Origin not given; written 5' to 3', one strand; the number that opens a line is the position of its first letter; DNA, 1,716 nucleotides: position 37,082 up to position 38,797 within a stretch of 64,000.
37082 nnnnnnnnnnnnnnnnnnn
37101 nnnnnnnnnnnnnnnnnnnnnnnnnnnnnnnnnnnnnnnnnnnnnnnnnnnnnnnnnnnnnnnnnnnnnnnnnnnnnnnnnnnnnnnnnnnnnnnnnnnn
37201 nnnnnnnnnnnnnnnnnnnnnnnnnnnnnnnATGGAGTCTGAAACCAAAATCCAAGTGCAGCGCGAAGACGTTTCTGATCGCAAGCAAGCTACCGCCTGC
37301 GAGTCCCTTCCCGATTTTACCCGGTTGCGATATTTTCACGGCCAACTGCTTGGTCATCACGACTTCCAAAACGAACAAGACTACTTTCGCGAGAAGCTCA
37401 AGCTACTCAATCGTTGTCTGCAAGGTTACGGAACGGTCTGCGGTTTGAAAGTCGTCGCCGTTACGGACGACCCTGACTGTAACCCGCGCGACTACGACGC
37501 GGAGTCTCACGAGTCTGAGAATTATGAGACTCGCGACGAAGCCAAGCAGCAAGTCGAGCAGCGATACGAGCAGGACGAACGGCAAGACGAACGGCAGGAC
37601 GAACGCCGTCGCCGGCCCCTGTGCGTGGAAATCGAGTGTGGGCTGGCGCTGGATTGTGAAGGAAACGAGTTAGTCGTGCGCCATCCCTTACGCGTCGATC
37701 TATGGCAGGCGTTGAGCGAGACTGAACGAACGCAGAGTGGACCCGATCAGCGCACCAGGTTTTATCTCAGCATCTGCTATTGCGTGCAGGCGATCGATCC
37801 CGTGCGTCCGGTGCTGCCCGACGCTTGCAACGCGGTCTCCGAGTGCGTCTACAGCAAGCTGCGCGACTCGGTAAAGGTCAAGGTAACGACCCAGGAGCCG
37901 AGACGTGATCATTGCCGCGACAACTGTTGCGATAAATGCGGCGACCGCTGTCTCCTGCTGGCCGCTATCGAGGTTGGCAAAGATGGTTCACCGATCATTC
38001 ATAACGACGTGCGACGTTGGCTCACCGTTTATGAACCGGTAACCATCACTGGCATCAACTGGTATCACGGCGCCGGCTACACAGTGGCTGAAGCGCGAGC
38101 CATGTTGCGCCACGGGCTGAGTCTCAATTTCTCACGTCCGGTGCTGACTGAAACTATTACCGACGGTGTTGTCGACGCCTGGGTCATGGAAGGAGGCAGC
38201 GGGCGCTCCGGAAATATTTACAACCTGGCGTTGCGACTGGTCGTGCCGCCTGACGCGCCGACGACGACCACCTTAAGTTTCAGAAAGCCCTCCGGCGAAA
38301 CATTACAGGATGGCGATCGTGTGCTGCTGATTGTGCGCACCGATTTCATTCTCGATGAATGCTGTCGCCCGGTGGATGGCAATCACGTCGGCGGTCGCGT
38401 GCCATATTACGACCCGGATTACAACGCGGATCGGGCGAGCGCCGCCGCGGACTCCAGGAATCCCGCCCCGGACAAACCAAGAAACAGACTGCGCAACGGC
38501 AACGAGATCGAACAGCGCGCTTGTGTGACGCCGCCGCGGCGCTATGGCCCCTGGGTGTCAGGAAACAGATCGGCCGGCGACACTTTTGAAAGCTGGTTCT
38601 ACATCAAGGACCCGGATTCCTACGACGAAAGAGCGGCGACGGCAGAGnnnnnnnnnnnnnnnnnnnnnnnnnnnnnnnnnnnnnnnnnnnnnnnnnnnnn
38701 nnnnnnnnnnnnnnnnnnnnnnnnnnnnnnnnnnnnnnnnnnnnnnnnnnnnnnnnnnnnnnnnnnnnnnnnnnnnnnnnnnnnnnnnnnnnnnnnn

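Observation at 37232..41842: Three tandem paralogues sharing a ~200-aa N-terminal module in the tail-fibre slot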

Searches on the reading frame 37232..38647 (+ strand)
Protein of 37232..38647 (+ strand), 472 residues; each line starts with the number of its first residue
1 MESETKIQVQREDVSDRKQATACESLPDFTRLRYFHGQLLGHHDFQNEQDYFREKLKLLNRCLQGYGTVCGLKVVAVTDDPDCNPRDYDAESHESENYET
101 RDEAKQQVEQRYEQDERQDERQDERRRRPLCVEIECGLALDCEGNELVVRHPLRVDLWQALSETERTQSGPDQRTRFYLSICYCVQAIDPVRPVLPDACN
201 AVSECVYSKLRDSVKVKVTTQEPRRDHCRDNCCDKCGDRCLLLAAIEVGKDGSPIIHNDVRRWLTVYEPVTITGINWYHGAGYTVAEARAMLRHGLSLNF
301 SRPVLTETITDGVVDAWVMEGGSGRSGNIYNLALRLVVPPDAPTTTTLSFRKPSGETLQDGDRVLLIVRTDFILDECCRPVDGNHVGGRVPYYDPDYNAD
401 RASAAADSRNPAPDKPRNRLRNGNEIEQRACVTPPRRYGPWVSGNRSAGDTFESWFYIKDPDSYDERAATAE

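Call 8: search_protein_families(library=pfam, proteins=[window:37232-38647:+], max_evalue=0.1)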
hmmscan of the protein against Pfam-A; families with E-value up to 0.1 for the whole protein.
window:37232-38647:+ (472 aa): 1 family
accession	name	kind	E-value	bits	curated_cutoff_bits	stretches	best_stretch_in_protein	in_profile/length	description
PF15538.12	Ntox46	-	0.02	15.4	25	1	273-336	27-86/157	Bacterial toxin 46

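Call 11: search_protein_families(library=ncbifam, proteins=[window:37232-38647:+], max_evalue=0.1)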
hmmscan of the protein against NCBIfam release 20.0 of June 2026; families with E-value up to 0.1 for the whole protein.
window:37232-38647:+ (472 aa): 1 family
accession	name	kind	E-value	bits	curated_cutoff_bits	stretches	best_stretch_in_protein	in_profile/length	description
NF053767.1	CIS13_fam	equivalog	1.6e-15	57.2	370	1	27-226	2-142/392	CIS13 family contractile injection system protein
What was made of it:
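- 37232..38650 (+): Paralogue A (472 aa): eBAP3-type shoulder module, then a Cys-rich region, an Ig-like/CopC-like beta-sandwich and a conserved C-terminal block. NCBIfam CIS13_fam N-terminal hit, E 1.6e-15 (call 11).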

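Call 12: search_protein_families(library=phrogs, proteins=[window:37232-38647:+], max_evalue=0.1)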
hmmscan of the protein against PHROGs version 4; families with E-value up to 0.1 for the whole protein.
window:37232-38647:+ (472 aa): 0 families

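Call 16: search_solved_structures(query=window:37232-38647:+, max_evalue=10, show_alignments=2)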
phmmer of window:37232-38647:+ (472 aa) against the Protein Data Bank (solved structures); distinct sequences matched with E-value up to 10: 0.

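Call 24: find_encoding_contigs(protein=window:37232-38647:+, flank=3000, max_places=3)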
Protein window:37232-38647:+ (472 aa): 3 contigs read that carry it; 3 places shown.
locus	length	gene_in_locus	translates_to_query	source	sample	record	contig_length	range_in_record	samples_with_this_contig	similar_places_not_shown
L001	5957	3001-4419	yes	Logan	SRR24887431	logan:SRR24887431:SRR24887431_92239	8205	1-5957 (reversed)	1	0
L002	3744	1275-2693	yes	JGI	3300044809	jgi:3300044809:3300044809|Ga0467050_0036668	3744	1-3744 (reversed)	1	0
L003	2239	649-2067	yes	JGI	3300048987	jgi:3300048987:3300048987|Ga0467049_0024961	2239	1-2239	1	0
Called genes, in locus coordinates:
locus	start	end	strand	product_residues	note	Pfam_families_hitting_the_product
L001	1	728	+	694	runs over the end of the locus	-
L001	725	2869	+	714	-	PF09684:Tail_P2_I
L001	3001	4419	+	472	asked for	-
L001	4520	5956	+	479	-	?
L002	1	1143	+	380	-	?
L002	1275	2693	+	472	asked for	-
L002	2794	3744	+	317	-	?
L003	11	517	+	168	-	-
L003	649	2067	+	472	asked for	-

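Call 41: find_homologous_proteins(query=window:37232-38647:+, max_evalue=1e-10)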
Query window:37232-38647:+ (472 aa): 616 proteins with E <= 1e-10 among 8000 candidates; the best 120 are listed.
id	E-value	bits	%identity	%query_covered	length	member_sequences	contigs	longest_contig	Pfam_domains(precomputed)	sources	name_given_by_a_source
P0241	3.0e-225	767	73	100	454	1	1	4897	-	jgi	jgi:hypothetical protein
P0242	9.7e-200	683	65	98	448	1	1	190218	-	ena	-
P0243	1.4e-192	659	65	100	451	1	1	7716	-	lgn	-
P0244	3.2e-178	612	63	97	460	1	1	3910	-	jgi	-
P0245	6.0e-171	588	58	98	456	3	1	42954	-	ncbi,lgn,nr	ncbi:MAG: hypothetical protein MOB07_28805 [Acidobacteria bacterium]|nr:hypothetical protein [Acidob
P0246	1.0e-166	574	60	95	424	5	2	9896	-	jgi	jgi:hypothetical protein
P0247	3.5e-160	552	58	93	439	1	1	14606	-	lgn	-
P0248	5.0e-160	552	58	98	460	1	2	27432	-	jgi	jgi:hypothetical protein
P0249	3.5e-158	546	54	100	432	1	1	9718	-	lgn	-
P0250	2.7e-157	543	56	97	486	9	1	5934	-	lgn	-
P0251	4.1e-156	539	55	99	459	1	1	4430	-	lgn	-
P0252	1.9e-153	530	56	98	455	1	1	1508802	-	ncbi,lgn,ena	-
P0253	6.4e-153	528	57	97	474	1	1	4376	-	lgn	-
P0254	4.1e-152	525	55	98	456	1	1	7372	-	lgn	-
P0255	7.3e-151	521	55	97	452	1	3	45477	-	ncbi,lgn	-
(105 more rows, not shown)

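Call 47: search_solved_structures(query=A4, max_evalue=10, show_alignments=3)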
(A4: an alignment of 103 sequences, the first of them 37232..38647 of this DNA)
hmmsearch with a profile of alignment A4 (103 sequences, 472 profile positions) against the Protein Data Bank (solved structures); distinct sequences matched with E-value up to 10: 1.
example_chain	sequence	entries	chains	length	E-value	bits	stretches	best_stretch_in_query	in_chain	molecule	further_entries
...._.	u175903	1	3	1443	0.72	11.7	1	29-72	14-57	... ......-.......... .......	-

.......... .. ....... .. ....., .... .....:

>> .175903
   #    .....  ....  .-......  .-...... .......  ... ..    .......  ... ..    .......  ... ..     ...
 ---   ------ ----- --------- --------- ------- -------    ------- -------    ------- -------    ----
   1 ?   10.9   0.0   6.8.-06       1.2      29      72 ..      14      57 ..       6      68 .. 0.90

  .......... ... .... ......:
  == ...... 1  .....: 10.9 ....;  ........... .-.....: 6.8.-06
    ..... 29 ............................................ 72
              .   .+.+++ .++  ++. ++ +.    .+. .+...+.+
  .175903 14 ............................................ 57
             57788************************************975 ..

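Call 63: predict_structure(alignment_id=A4)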
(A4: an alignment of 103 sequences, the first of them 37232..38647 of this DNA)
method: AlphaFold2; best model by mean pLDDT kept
length: 472 residues; sequences in the alignment: 103
mean_pLDDT: 81.4   pTM: 0.78
mean pLDDT of the five models: 81.4, 79.1, 76.0, 75.1, 73.5
residues with pLDDT >= 90: 211; 70-90: 144; 50-70: 87; < 50: 30
segments of 3 or more residues with pLDDT < 50: 1-4, 35-38, 91-99, 197-199
pLDDT, mean of each block of 10 residues (from residue 1): 46 50 64 53 77 87 88 89 59 49 75 79 73 95 91 93 91 91 83 52 59 93 79 78 94 92 89 95 94 95 96 96 82 95 96 93 96 95 90 74 55 72 88 85 87 95 78 70
secondary structure, 60 per line:
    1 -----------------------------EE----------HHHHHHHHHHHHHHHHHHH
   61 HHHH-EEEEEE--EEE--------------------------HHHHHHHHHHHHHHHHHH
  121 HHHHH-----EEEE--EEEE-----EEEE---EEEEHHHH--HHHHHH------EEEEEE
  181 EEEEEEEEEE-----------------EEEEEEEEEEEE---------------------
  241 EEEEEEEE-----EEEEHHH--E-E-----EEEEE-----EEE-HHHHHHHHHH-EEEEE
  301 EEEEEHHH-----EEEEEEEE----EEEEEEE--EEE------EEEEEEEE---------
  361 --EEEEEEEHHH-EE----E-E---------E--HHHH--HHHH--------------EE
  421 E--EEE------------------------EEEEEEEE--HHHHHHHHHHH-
elements in order: H42-64 E66-71 E74-76 H103-125 E131-134 E137-140 E146-149 E153-156 H157-160 H163-168 E175-190 E208-219 E241-248 E254-257 E271-275 E281-283 H285-294 E296-305 E314-321 E326-332 E335-337 E344-351 E363-369 H395-398 H401-404 E419-421 E424-426 E451-458 H461-471
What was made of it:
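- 37232..38650 (+): AF2 model pLDDT 81.4, pTM 0.78 (call 63).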

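Call 67: fold_search(model_id=the predicted structure, library=pdb)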
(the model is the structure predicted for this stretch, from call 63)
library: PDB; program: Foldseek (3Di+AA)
matches with E <= 10: 540; with E <= 0.001: 0
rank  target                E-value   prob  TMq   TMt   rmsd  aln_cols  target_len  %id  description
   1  4z7a                  4.5e-03  0.93  0.16  0.20  16.4       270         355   11  Structural and biochemical characterization of a non-functionally redundant M. tuberculosis (3,3) L,D-Transpeptidase, Ld (released 2015-09-02)
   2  4zfq                  1.0e-02  0.77  0.14  0.19  16.6       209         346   12  Structure of M. tuberculosis (3,3) L,D-Transpeptidase, LdtMt5. (Meropenen-adduct form) (released 2015-09-02)
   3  6d5a                  1.2e-02  0.75  0.14  0.18  16.7       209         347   12  Crystal structure of L,D-transpeptidase 5 from Mycobacterium tuberculosis in apo form (released 2019-02-27)
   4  1ix2_B                1.4e-02  1.00  0.16  0.62   4.1       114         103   16  Crystal Structure of Selenomethionine PcoC, a Copper Resistance Protein from Escherichia coli (released 2002-11-27)
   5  1m42                  1.4e-02  0.98  0.16  0.55   4.8       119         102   14  Solution structure of apoCopC from Pseudomonas syringae (released 2002-11-06)
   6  3vyn_A                2.0e-02  0.77  0.15  0.20  20.3       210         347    9  Crystal structure of Mycobacterium tuberculosis L,D-transpeptidase LdtMt2 N55 truncation mutant (resideus 55-408) (released 2013-06-19)
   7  1lyq_B                2.9e-02  0.99  0.17  0.64   4.0       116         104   16  Crystal Structure of PcoC, a Methionine Rich Copper Resistance Protein from Escherichia coli (released 2002-11-27)
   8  8aho_B                4.5e-02  0.54  0.14  0.18  17.9       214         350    9  Crystal structure of the transpeptidase LdtMt2 from Mycobacterium tuberculosis in complex with cyanamide analogue 31 (released 2023-08-02)
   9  1ix2_A                4.8e-02  0.99  0.17  0.65   3.7       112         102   15  Crystal Structure of Selenomethionine PcoC, a Copper Resistance Protein from Escherichia coli (released 2002-11-27)
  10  7b5h_AB               4.8e-02  0.87  0.17  0.12  11.9       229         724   12  Cryo-EM structure of the contractile injection system base plate from Anabaena PCC7120 (released 2022-02-23)
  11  3lh9_A                5.1e-02  0.13  0.12  0.17  25.1       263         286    9  Crystal structure of mouse VPS26B(L197S/R199E) in spacegroup P41 21 2 (released 2010-02-02)
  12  4qra_A                6.3e-02  0.33  0.13  0.18  19.8       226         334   11  Structure and specificity of L-D-Transpeptidase from Mycobacterium tuberculosis and antibiotic resistance: Calcium bin (released 2015-12-23)
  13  2ra1                  6.7e-02  0.97  0.15  0.17   5.8       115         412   12  Crystal structure of the N-terminal part of the bacterial S-layer protein SbsC (released 2008-08-19)
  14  4p94_B                6.7e-02  0.38  0.12  0.29   7.0       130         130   10  The crystal structure of the soluble domain of Sulfolobus acidocaldarius FlaF (residues 35-164) (released 2015-04-22)
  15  1a02_N                6.7e-02  0.18  0.12  0.18  17.2       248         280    8  STRUCTURE OF THE DNA BINDING DOMAINS OF NFAT, FOS AND JUN BOUND TO DNA (released 1998-05-27)
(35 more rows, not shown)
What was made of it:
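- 37232..38650 (+): Foldseek: 7b5h_AB probability 0.87; PcoC/CopC sandwich probability 0.98-1.0 over about 115 columns (call 67).
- The model of A matches Cis19 at probability 0.87 (call 67).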

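Call 81: search_protein_families(library=padloc, proteins=[window:37232-38647:+], max_evalue=0.01)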
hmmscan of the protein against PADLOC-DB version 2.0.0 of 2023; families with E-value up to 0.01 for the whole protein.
window:37232-38647:+ (472 aa): 0 families
